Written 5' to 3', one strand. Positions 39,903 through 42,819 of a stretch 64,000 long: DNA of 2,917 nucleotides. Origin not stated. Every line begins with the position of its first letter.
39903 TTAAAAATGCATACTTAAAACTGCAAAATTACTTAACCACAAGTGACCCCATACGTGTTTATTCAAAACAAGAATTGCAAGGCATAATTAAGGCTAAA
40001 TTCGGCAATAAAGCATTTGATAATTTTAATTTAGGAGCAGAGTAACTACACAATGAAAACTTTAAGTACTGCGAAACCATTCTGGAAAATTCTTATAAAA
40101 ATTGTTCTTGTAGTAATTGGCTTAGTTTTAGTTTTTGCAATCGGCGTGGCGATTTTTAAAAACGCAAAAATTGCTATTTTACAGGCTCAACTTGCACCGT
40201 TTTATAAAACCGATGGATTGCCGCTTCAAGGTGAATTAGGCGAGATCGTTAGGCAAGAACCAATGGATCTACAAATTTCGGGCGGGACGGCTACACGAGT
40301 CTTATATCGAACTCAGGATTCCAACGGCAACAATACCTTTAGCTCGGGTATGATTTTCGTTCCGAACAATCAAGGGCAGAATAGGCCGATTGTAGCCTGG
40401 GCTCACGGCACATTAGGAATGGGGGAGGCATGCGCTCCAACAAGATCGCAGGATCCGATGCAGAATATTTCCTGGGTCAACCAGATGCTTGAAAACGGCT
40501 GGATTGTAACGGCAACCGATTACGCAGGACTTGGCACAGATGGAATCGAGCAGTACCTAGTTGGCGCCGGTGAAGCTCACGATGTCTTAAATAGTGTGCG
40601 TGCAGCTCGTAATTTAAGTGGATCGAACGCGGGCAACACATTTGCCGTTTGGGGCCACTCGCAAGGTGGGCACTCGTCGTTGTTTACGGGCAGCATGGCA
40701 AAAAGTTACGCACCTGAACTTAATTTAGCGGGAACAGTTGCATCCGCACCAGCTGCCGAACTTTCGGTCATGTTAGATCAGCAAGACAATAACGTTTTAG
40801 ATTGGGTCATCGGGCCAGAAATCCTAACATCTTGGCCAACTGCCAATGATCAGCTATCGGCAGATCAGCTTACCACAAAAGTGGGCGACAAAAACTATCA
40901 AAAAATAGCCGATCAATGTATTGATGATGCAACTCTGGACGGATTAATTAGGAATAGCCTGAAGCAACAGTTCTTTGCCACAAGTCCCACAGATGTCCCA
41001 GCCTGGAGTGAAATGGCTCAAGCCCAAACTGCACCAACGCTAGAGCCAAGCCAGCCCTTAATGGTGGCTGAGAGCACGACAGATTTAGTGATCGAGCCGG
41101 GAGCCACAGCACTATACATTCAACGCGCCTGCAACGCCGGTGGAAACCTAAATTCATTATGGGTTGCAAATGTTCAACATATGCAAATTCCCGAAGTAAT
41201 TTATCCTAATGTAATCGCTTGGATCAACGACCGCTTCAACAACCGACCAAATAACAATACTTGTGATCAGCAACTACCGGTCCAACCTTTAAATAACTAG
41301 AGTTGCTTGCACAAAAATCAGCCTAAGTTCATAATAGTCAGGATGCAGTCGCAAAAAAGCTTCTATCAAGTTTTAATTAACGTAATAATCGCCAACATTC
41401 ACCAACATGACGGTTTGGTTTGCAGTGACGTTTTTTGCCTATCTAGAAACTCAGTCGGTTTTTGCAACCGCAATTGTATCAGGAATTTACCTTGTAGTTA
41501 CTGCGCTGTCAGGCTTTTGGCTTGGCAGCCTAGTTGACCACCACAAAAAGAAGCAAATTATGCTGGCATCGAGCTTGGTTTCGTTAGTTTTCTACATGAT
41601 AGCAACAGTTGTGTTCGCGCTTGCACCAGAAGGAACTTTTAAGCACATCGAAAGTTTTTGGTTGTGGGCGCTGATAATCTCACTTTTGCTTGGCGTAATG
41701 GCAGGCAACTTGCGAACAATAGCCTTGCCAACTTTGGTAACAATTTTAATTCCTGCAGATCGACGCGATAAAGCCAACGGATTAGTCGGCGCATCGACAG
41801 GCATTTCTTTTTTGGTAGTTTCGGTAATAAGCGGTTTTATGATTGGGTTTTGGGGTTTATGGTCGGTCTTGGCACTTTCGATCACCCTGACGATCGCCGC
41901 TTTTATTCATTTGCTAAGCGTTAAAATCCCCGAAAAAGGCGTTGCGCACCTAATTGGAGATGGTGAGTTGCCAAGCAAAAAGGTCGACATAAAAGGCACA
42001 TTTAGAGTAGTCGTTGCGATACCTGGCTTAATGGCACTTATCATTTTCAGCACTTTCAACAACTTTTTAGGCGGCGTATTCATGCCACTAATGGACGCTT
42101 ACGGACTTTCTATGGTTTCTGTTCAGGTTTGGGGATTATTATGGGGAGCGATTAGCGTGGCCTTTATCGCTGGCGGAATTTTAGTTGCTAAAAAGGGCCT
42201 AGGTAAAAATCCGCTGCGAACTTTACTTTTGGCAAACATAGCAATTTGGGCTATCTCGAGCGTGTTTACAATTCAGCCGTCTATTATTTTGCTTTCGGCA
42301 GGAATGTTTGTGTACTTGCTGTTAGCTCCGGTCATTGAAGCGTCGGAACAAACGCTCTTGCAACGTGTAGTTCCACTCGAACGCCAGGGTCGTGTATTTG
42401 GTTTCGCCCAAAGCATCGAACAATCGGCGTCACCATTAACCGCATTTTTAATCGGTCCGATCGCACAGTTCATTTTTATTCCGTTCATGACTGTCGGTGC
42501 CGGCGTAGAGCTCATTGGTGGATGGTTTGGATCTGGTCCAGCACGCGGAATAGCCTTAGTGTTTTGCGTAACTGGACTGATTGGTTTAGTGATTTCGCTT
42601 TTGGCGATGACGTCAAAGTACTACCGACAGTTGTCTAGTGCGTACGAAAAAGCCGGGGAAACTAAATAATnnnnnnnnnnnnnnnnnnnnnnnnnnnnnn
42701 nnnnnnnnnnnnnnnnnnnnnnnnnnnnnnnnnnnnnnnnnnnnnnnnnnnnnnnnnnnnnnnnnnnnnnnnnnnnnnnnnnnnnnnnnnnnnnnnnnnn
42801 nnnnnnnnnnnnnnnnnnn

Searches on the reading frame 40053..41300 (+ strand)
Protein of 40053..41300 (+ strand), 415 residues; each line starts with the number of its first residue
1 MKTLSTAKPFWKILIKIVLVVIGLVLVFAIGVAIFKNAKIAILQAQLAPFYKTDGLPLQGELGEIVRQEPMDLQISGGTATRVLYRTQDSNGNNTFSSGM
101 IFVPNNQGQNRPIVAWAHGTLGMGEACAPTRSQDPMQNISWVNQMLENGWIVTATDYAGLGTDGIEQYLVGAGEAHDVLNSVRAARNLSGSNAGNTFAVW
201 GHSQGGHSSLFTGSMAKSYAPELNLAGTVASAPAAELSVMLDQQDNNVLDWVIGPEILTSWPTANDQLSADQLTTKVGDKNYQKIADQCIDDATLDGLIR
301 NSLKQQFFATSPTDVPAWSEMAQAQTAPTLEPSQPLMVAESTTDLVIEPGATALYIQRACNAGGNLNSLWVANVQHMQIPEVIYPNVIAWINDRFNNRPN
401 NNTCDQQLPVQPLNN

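Call 20: search_protein_families(library=pfam, proteins=[window:40053-41300:+], max_evalue=0.001)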
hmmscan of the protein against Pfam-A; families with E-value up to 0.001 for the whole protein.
window:40053-41300:+ (415 aa): 3 families
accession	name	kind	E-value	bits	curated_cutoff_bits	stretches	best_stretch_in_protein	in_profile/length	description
PF03583.20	LIP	-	5.5e-30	105.1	23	1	141-400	18-283/286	Secretory lipase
PF12146.15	Hydrolase_4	-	2.9e-05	23.9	27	1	142-311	24-180/239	Serine aminopeptidase, S33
PF00326.27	Peptidase_S9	-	0.0008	19.4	22.6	0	139-210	3-79/213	Prolyl oligopeptidase family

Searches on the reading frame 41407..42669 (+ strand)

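Call 20: search_protein_families(library=pfam, proteins=[window:41407-42669:+], max_evalue=0.001)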
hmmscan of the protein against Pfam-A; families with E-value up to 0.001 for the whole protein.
window:41407-42669:+ (420 aa): 1 family
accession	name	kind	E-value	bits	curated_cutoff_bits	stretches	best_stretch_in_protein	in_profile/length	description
PF07690.21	MFS_1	-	2.8e-26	92.7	33.4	1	5-344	14-345/347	Major Facilitator Superfamily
